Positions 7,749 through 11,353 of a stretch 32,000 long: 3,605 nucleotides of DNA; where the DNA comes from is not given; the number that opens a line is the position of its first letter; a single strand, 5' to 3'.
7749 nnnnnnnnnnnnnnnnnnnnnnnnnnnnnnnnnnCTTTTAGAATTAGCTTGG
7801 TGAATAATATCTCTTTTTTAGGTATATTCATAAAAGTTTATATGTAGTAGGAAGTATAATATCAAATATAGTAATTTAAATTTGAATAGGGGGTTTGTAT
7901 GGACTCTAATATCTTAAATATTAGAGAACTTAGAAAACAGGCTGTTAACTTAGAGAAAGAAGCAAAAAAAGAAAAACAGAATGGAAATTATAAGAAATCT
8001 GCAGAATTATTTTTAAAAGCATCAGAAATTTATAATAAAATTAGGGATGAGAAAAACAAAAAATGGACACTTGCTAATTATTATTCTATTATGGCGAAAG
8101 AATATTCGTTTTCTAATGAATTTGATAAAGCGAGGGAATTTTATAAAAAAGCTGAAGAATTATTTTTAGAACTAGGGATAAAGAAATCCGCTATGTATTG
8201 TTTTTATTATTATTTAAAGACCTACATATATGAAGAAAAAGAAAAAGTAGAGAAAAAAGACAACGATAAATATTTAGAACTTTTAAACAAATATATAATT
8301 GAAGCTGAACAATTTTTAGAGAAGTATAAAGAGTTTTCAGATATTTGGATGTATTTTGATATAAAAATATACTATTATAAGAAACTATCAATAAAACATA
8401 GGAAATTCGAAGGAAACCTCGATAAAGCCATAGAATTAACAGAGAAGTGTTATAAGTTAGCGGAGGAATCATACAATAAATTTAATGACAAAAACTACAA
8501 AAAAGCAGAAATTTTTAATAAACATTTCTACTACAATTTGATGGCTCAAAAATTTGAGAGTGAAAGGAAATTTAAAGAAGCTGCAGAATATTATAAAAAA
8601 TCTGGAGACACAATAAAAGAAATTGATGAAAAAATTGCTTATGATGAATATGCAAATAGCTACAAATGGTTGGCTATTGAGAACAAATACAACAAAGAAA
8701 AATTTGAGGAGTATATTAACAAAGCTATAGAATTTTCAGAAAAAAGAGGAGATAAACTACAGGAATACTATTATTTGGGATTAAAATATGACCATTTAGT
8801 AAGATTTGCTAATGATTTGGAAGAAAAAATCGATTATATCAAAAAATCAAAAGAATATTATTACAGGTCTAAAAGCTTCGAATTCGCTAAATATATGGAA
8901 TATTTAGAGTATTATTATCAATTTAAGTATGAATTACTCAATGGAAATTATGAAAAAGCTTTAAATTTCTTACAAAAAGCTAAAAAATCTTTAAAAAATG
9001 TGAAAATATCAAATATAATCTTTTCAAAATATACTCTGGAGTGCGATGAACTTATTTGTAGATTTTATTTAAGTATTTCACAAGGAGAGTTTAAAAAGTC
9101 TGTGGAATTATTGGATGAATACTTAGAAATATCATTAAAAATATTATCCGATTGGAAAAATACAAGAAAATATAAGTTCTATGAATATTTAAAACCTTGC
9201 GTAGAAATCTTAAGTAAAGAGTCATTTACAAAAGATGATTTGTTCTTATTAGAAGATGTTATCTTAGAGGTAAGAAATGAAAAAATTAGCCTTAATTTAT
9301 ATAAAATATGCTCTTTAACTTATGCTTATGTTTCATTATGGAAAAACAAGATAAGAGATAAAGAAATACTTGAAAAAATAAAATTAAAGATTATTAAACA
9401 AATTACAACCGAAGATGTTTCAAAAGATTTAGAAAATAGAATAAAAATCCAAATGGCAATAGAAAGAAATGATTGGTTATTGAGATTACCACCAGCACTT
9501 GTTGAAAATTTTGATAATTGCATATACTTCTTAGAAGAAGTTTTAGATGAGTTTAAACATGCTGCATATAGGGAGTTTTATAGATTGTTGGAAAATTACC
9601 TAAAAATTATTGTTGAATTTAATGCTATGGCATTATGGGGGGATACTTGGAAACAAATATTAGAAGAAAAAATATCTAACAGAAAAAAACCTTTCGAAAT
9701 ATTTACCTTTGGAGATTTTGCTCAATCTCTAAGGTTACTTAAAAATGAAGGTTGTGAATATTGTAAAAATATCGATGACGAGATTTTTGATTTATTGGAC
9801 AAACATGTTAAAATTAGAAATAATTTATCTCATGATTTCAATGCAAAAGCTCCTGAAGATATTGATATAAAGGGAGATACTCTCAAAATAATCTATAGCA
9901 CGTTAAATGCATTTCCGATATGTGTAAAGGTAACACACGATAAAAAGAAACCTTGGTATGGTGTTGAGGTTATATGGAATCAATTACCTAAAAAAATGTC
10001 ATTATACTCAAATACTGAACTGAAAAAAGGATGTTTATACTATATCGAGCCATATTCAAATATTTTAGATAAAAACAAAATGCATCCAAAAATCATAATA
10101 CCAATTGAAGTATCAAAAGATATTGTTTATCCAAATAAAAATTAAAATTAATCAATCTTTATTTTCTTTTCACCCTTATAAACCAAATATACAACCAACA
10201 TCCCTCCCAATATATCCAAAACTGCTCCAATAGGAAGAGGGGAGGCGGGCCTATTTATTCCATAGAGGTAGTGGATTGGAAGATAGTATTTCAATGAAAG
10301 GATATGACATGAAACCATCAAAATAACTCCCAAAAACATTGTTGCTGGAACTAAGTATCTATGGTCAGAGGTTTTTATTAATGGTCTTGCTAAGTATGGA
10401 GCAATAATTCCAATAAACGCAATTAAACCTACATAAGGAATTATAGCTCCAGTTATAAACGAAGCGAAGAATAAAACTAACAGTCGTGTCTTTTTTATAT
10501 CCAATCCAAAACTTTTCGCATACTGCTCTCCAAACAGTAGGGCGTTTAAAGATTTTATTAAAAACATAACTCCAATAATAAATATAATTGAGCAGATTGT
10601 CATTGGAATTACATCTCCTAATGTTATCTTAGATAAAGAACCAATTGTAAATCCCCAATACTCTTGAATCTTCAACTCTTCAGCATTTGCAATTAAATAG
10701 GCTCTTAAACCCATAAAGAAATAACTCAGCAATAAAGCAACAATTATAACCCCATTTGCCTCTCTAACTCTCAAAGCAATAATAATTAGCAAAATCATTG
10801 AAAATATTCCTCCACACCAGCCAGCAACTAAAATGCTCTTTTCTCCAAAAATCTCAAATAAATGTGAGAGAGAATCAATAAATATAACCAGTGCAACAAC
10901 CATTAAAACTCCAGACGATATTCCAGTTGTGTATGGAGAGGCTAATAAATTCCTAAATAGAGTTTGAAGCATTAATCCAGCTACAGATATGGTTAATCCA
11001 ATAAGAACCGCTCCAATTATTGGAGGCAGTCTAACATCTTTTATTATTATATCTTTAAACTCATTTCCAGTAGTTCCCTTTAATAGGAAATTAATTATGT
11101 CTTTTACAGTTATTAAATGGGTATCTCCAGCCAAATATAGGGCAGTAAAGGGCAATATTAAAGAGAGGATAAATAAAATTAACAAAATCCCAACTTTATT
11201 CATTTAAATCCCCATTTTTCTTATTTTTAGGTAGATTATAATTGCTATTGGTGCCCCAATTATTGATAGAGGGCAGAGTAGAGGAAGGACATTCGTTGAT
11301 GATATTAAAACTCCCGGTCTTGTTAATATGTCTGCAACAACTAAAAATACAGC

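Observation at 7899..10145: Orphan TPR-like plus Swt1-like HEPN (RX4H) protein sitting between the ATPase and permease genes of an ABC transporter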

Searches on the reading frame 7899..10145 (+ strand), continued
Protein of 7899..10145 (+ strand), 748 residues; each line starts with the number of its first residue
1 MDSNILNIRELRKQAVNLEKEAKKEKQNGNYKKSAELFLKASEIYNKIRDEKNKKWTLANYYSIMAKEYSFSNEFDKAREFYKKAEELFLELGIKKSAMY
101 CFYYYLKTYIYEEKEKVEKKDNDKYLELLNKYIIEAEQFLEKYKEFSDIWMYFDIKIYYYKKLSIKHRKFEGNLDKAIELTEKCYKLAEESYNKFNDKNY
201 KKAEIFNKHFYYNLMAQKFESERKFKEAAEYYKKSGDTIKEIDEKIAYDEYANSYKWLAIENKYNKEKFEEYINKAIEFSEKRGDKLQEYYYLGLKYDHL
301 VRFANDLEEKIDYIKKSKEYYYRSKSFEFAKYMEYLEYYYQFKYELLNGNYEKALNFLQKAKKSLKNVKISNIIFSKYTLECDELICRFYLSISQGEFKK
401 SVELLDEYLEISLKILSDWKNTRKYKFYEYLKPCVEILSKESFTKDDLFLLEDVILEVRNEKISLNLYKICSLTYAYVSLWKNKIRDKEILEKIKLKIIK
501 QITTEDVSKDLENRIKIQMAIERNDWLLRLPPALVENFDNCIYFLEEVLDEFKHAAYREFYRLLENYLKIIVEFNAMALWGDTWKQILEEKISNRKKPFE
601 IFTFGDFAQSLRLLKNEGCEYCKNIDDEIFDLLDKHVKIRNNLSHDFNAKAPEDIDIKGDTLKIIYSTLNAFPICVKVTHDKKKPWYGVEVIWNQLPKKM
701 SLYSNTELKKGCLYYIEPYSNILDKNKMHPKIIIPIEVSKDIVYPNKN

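Call 35: find_encoding_contigs(protein=P0002, flank=10000, max_places=4)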
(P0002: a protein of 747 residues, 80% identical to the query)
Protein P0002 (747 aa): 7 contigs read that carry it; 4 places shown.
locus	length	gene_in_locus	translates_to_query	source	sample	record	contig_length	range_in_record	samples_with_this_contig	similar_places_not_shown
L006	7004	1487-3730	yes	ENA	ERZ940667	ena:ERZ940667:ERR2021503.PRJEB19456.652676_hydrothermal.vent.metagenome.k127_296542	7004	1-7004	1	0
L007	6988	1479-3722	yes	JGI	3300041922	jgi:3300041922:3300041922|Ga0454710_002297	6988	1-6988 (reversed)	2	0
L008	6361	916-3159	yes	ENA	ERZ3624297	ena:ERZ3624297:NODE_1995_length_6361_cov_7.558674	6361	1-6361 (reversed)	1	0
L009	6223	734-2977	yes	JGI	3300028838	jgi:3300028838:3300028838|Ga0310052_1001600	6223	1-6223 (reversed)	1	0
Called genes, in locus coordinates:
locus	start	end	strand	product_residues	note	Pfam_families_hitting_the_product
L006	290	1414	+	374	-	PF13555:AAA_29 (weak), PF00005:ABC_tran, PF02463:SMC_N (faint), PF13401:AAA_22 (faint), PF13173:AAA_14 (weak), PF13304:AAA_21 (faint), PF27219:MJ0874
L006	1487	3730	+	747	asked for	PF13424:TPR_12 (faint)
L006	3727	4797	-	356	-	PF01032:FecCD, PF00950:ABC-3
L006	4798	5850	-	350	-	PF01032:FecCD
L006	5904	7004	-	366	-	?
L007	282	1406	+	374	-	PF13555:AAA_29 (weak), PF00005:ABC_tran, PF02463:SMC_N (faint), PF13401:AAA_22 (faint), PF13173:AAA_14 (weak), PF13304:AAA_21 (faint), PF27219:MJ0874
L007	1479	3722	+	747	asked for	PF13424:TPR_12 (faint)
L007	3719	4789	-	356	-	PF01032:FecCD, PF00950:ABC-3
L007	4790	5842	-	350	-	PF01032:FecCD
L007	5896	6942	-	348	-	PF01497:Peripla_BP_2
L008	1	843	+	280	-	?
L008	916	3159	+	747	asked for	PF13424:TPR_12 (faint)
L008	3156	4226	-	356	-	PF01032:FecCD, PF00950:ABC-3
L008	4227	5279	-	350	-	PF01032:FecCD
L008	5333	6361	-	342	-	?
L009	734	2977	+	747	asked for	PF13424:TPR_12 (faint)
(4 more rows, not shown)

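Call 36: find_encoding_contigs(protein=P0009, flank=10000, max_places=2)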
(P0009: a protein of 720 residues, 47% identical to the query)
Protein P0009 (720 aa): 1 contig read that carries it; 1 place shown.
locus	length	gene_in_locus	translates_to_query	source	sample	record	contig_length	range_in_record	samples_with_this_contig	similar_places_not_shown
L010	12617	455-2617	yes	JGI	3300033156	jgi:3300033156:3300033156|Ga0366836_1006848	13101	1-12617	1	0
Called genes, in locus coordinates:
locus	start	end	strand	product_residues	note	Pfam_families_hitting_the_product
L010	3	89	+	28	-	?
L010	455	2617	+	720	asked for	-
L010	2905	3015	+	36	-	-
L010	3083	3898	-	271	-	-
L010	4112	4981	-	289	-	PF03747:ADP_ribosyl_GH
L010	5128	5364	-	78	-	-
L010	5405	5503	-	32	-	-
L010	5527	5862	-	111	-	-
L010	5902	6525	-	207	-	-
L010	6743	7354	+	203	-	-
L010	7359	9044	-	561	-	PF04473:DUF553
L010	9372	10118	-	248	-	-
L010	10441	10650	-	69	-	-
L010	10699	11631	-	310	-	-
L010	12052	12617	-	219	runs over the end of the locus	-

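Call 37: find_encoding_contigs(protein=P0010, flank=10000, max_places=2)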
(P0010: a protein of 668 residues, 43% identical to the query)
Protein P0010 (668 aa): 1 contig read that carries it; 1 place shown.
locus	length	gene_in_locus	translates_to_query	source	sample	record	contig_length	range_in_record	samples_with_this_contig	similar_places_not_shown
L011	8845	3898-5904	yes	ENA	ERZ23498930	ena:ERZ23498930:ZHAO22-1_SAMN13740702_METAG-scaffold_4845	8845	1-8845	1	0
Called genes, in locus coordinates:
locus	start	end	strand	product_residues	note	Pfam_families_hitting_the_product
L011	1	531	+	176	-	?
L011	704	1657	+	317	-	PF10648:Gmad2, PF10646:Germane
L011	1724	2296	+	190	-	PF02661:Fic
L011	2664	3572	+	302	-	PF14338:Mrr_N, PF04471:Mrr_cat, PF22722:NA-iREase1, PF13156:Mrr_cat_2 (weak)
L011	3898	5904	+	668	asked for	PF07719:TPR_2 (faint), PF13424:TPR_12 (faint)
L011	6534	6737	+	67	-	-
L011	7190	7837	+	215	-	-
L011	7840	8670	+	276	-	PF08843:AbiEii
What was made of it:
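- Fic, Mrr and AbiEii (L011, call 37).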

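Call 49: find_encoding_contigs(protein=P0003, flank=10000, max_places=3)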
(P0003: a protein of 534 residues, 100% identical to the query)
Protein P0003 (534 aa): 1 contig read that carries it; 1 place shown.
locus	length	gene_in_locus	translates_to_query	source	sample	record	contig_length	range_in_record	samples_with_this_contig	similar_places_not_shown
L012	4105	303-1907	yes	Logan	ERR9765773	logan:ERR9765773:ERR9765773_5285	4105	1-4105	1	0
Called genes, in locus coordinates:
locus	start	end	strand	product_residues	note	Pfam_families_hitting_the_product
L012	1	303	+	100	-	?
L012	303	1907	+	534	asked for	-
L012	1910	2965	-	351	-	PF01032:FecCD, PF00950:ABC-3 (weak)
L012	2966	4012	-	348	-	PF01032:FecCD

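Call 55: list_cluster_members(proteins=[P0002, P0011, P0004, P0017, P0034, P0047, P0050, P0045, P0035, P0041])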
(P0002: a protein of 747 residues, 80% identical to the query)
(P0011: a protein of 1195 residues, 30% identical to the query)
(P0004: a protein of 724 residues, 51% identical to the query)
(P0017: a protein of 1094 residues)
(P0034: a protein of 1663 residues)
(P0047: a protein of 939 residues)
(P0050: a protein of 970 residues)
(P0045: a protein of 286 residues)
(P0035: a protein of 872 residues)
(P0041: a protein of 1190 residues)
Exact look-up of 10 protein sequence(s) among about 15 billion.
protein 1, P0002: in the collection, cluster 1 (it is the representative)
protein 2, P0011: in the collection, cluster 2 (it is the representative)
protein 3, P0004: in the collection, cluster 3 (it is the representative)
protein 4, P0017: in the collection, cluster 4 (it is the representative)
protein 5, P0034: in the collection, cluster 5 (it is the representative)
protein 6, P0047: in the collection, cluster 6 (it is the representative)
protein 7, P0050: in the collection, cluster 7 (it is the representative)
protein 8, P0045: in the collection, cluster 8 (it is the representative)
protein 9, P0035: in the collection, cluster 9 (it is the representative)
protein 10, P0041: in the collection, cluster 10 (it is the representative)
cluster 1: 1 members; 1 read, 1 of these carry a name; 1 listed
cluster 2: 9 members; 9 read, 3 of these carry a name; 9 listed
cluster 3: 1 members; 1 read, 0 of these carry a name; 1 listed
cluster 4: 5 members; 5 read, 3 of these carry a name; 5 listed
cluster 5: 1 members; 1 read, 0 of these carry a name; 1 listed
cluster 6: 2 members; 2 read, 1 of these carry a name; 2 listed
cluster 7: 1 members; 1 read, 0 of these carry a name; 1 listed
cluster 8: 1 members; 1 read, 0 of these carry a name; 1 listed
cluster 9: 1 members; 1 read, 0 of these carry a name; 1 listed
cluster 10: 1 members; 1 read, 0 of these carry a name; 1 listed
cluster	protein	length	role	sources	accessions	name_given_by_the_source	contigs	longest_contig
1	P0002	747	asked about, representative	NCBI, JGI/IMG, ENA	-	tetratricopeptide (TPR) repeat protein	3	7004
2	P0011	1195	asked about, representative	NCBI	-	-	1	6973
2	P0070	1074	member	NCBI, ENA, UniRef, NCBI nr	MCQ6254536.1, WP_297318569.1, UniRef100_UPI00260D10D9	tetratricopeptide repeat protein [Methanocaldococcus sp.] | tetratricopeptide repeat protein n=1 Tax=Methanocaldococcus sp. TaxID=2152917 ...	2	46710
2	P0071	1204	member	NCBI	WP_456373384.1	tetratricopeptide repeat protein [Methanocaldococcus sp.]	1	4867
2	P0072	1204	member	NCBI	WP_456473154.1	tetratricopeptide repeat protein [Methanocaldococcus sp.]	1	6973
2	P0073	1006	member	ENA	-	-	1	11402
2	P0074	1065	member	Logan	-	-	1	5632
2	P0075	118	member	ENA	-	-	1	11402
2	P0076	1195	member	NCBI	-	-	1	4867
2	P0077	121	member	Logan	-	-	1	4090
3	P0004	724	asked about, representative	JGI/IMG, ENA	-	-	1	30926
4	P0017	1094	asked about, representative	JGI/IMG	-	tetratricopeptide (TPR) repeat protein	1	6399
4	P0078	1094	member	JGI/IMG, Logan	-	tetratricopeptide (TPR) repeat protein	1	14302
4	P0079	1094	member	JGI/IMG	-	tetratricopeptide (TPR) repeat protein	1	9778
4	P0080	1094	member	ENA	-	-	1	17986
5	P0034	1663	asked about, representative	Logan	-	-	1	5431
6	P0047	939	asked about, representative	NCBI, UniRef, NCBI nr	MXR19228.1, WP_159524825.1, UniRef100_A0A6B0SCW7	hypothetical protein [Halobacterium bonnevillei] | Uncharacterized protein n=1 Tax=Halobacterium bonnevillei TaxID=2692200 ...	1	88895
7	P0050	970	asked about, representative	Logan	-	-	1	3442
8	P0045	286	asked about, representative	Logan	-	-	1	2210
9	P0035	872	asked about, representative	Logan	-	-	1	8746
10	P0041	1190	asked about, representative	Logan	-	-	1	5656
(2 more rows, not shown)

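Call 73: find_encoding_contigs(protein=P0070, flank=8000, max_places=1)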
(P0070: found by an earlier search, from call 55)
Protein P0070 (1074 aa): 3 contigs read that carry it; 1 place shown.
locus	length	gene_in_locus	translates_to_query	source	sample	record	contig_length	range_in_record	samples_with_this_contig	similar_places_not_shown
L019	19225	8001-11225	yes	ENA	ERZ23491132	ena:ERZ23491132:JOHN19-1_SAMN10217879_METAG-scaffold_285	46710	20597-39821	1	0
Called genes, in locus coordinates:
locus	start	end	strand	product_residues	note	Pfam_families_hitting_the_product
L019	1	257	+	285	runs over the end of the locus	PF13175:AAA_15 (faint), PF13476:AAA_23 (weak), PF00005:ABC_tran, PF02463:SMC_N, PF13304:AAA_21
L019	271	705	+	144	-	PF04608:PgpA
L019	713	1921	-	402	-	PF01926:MMR_HSR1, PF02421:FeoB_N, PF08438:YGR210-like_G4, PF02824:TGS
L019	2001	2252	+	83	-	-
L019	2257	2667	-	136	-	PF00892:EamA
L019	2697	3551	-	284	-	PF00483:NTP_transferase, PF12804:NTP_transf_3 (weak)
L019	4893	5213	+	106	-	PF18765:Polbeta, PF01909:NTP_transf_2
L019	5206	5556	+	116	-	PF01934:HepT-like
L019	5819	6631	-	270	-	PF01637:ATPase_2, PF13173:AAA_14 (faint)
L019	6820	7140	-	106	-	-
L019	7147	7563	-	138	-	PF01656:CbiA, PF02374:ArsA_ATPase, PF06564:CBP_BcsQ (weak), PF09140:MipZ (weak), PF10609:ParA, PF13614:AAA_31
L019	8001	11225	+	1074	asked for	PF12895:ANAPC3 (weak), PF13371:TPR_9 (weak), PF13432:TPR_16 (weak), PF00515:TPR_1 (weak), PF13181:TPR_8 (weak), PF13414:TPR_11 (weak), PF14559:TPR_19 (weak), PF21033:RMD1-3, +15 more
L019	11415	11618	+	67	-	-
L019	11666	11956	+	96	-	-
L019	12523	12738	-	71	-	-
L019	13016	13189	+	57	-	-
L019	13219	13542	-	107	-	-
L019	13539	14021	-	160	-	-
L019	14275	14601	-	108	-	-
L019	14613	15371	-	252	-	-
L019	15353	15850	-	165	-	-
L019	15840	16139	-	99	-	-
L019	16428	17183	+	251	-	-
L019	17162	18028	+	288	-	-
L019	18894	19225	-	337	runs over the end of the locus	PF01637:ATPase_2, PF13191:AAA_16, PF24883:NPHP3_N (faint), PF13173:AAA_14 (weak), PF13401:AAA_22, PF21690:MJ1010-like_2nd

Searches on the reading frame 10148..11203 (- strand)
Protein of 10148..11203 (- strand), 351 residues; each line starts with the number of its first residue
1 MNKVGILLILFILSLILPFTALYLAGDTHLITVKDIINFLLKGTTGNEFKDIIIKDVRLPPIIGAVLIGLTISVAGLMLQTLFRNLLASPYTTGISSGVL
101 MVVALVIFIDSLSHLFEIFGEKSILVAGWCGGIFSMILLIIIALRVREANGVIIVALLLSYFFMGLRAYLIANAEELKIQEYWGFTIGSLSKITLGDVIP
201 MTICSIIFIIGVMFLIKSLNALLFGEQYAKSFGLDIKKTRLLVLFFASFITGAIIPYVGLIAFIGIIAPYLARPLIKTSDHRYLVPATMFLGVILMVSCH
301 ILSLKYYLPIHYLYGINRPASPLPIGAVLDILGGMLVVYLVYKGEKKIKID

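Call 64: search_protein_families(library=pfam, proteins=[window:10148-11203:-], max_evalue=0.00001)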
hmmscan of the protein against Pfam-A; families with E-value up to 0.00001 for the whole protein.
window:10148-11203:- (351 aa): 2 families
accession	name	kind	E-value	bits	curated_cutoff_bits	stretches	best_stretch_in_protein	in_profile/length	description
PF01032.23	FecCD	-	5.5e-57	193.6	26.5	1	20-343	6-311/311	FecCD transport family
PF00950.22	ABC-3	-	6.3e-06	26.3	20.1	1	137-306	69-235/258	ABC 3 transport family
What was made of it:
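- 10148..12251 (-): Downstream convergent neighbours, not part of the system: two FecCD permease genes. The second is split here by one extra A at ~11622. Pfam FecCD (call 64).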
